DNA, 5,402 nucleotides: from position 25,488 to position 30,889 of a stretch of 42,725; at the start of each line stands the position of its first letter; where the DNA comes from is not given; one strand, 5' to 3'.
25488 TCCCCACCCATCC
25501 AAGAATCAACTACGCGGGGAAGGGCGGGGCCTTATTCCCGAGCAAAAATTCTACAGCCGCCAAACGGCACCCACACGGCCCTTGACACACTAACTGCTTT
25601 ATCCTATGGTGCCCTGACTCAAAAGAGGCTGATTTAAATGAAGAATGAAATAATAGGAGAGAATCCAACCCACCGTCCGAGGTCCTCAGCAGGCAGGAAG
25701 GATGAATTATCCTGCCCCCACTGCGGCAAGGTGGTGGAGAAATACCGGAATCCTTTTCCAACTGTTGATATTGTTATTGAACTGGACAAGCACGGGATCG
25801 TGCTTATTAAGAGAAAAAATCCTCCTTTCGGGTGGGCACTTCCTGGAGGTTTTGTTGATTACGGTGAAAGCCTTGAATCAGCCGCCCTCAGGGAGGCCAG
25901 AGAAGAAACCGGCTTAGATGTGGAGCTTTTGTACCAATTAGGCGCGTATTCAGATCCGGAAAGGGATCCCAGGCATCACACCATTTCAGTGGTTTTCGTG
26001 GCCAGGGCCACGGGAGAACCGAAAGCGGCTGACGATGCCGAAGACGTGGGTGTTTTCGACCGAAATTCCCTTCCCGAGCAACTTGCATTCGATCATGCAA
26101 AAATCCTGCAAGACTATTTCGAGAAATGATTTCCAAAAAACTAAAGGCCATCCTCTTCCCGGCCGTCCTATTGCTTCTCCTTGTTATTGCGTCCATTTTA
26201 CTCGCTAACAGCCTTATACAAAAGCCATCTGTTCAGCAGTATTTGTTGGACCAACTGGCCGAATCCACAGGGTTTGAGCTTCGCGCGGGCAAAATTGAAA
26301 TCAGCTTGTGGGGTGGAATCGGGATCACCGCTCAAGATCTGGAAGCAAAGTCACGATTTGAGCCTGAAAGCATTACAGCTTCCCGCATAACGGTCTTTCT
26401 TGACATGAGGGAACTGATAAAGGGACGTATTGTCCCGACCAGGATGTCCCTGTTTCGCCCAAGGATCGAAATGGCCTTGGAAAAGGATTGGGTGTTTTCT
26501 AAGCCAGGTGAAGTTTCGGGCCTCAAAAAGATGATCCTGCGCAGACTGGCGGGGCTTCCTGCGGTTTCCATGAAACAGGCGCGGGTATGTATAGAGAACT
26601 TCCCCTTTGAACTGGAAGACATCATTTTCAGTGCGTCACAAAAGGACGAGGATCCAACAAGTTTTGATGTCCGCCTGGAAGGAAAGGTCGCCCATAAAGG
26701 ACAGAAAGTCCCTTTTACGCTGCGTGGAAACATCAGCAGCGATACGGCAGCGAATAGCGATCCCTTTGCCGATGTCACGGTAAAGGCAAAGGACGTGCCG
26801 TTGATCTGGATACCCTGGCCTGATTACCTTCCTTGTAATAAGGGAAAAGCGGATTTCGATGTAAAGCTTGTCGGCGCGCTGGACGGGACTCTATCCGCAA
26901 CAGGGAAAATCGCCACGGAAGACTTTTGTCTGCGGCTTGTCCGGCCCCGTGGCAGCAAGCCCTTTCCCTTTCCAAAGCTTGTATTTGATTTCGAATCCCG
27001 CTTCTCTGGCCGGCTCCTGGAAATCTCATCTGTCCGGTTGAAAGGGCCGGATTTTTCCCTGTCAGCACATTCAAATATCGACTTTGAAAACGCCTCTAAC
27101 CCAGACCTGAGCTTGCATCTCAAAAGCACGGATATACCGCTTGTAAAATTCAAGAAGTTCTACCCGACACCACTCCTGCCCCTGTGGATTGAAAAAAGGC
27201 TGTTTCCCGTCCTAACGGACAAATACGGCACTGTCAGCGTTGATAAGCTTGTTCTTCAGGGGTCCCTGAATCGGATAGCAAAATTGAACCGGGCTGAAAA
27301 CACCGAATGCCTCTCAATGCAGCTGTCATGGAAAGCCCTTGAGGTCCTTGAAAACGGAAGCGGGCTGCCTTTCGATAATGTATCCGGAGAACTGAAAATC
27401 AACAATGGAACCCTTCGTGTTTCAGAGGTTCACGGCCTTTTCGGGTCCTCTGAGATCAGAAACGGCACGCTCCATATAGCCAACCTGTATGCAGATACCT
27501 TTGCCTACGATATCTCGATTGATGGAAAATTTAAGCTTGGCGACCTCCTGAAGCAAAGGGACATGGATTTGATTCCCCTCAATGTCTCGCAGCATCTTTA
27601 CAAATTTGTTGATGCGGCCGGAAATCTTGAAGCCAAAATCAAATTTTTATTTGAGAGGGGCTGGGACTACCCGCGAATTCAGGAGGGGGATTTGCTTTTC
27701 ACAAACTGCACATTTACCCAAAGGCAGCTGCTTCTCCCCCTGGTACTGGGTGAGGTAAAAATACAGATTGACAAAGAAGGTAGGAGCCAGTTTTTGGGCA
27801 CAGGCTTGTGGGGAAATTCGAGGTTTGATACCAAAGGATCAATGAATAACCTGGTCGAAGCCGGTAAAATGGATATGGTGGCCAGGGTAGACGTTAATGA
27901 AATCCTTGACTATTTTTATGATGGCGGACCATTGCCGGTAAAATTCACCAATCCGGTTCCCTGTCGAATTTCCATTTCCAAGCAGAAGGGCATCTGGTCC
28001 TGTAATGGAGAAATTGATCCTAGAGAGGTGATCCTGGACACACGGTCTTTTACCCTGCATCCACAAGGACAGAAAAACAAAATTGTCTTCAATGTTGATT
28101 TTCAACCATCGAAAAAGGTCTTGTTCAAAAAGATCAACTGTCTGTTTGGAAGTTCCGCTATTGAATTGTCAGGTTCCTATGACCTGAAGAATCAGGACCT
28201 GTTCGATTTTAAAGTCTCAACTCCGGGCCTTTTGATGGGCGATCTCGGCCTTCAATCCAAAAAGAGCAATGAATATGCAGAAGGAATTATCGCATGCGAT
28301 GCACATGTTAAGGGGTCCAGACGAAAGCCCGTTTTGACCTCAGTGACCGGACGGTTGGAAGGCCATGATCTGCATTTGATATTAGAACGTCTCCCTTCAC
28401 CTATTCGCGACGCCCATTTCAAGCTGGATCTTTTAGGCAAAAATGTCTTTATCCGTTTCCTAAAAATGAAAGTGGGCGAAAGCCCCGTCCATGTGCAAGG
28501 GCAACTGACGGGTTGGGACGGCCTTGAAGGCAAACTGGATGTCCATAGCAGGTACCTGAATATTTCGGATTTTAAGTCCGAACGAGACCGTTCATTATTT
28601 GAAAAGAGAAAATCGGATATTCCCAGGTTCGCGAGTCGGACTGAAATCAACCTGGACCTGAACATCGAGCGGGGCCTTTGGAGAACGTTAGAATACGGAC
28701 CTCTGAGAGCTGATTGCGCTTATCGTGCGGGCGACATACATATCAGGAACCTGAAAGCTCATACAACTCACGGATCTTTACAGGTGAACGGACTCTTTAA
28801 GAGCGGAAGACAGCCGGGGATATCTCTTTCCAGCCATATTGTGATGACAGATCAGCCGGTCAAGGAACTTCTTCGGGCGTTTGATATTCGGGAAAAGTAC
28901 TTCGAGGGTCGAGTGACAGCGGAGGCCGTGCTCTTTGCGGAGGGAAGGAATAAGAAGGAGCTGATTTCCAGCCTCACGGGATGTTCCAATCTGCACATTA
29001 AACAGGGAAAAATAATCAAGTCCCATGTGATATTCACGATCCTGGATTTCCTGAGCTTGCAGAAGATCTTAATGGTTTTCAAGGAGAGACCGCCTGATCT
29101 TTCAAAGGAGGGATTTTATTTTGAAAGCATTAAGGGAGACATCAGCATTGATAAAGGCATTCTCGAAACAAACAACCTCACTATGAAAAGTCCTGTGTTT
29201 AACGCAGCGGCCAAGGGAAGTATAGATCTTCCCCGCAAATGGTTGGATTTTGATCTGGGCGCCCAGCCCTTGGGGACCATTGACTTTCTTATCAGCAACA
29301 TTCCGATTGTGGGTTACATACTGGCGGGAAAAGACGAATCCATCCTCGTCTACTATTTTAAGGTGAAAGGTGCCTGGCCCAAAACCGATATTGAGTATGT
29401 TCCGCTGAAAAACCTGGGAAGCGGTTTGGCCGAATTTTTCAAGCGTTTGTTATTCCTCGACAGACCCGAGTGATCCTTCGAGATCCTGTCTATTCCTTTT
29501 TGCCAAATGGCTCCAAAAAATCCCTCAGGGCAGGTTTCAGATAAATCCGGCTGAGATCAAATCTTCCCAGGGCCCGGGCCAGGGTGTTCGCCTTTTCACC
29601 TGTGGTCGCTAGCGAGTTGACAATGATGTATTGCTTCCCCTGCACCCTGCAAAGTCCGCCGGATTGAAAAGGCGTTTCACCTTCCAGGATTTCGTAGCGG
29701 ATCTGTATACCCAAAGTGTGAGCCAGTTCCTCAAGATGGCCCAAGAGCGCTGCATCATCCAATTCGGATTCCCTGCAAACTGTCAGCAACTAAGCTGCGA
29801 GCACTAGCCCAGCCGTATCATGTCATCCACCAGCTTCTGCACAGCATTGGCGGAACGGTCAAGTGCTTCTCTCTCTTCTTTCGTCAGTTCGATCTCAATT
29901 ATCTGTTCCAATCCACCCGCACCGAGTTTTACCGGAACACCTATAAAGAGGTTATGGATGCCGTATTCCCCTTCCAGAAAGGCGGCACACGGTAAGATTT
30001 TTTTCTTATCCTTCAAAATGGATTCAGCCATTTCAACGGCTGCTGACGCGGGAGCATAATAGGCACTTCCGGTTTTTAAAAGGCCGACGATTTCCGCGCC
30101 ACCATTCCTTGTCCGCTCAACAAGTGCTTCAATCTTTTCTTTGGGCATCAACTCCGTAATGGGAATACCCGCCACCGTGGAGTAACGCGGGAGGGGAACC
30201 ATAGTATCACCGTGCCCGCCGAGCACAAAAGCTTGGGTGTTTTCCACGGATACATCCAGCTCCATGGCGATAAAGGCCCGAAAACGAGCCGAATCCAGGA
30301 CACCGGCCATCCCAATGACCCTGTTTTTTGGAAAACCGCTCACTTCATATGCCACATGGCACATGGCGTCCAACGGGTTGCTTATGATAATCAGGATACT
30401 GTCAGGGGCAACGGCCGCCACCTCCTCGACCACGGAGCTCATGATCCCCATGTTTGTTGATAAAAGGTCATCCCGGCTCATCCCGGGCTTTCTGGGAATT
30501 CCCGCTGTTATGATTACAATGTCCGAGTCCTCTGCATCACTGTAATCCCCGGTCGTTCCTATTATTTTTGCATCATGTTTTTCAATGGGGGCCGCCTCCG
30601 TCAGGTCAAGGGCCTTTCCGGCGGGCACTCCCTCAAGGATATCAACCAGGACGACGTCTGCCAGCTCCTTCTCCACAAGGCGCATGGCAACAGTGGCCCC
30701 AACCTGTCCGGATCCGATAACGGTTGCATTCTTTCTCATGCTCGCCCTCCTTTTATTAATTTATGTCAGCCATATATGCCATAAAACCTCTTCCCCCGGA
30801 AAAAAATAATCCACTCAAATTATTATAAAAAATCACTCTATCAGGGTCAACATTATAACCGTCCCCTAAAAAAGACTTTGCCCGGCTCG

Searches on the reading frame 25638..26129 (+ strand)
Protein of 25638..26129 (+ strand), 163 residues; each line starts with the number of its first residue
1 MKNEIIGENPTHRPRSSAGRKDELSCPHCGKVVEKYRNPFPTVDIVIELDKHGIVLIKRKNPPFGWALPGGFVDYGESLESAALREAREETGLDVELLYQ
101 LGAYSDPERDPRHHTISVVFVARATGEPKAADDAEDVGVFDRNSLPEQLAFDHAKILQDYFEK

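Call 23: search_protein_families(library=pfam, proteins=[window:25638-26129:+], max_evalue=0.001)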
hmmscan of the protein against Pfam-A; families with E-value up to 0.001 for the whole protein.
window:25638-26129:+ (163 aa): 1 family
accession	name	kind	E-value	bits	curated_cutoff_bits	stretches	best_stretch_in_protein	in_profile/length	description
PF00293.34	NUDIX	-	1.8e-26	93.2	21.1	1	41-159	4-133/134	NUDIX domain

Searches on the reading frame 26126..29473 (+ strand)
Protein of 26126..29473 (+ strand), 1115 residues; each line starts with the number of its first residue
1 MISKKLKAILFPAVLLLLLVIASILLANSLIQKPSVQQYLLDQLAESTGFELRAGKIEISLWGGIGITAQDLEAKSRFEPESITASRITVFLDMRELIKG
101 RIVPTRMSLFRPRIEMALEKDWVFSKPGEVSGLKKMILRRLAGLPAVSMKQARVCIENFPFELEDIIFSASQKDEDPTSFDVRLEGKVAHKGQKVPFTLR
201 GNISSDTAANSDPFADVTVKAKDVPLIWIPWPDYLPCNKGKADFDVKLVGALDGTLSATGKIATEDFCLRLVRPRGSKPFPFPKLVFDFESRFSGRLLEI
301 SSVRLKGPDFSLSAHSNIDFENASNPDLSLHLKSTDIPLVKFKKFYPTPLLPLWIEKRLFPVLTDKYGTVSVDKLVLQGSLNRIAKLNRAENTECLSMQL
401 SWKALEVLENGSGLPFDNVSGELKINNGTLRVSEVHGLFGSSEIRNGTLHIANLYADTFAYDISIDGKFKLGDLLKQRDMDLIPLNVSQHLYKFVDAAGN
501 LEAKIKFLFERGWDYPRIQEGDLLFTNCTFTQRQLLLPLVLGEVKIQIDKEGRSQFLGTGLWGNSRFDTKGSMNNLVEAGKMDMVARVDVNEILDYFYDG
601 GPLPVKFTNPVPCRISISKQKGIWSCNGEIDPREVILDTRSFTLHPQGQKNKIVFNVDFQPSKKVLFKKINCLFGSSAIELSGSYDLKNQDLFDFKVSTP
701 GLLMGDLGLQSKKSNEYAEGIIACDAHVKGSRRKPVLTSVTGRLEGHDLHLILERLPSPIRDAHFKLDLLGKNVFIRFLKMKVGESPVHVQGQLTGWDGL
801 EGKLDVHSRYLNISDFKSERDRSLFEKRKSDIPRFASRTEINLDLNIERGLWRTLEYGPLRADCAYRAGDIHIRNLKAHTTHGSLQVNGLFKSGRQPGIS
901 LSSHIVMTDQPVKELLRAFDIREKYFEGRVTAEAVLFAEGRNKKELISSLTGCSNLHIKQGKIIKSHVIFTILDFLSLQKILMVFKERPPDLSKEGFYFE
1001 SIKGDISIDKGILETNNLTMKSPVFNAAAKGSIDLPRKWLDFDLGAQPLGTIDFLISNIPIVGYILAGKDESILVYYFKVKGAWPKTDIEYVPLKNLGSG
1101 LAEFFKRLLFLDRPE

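Call 23: search_protein_families(library=pfam, proteins=[window:26126-29473:+], max_evalue=0.001)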
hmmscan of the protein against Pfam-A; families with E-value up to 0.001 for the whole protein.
window:26126-29473:+ (1115 aa): 2 families
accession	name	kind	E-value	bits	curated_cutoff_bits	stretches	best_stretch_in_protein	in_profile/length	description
PF13116.12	YhdP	-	2.6e-37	128.8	46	1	799-1085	930-1220/1224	YhdP protein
PF05359.17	DUF748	-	1.1e-06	27.5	50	1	4-326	13-335/1037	Domain of Unknown Function (DUF748)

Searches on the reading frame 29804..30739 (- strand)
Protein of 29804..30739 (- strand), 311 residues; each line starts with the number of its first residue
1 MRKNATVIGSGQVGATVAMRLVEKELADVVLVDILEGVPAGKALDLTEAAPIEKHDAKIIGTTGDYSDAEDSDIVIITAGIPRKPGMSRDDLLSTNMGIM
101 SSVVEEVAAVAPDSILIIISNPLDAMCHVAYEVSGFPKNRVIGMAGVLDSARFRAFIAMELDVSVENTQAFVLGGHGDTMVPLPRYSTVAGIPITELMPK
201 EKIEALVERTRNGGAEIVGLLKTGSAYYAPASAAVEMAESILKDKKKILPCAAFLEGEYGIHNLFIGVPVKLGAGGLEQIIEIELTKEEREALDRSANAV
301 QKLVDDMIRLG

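Call 23: search_protein_families(library=pfam, proteins=[window:29804-30739:-], max_evalue=0.001)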
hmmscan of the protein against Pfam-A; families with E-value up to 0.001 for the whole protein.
window:29804-30739:- (311 aa): 3 families
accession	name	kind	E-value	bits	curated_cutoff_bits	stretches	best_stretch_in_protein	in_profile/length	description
PF00056.29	Ldh_1_N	-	2.7e-42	144.6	27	1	6-143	4-141/141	lactate/malate dehydrogenase, NAD binding domain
PF02866.23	Ldh_1_C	-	2.2e-33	116.1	22.6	1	148-304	3-167/174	lactate/malate dehydrogenase, alpha/beta C-terminal domain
PF03721.20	UDPG_MGDP_dh_N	-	0.00065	19.8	27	0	4-118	2-118/187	UDP-glucose/GDP-mannose dehydrogenase family, NAD binding domain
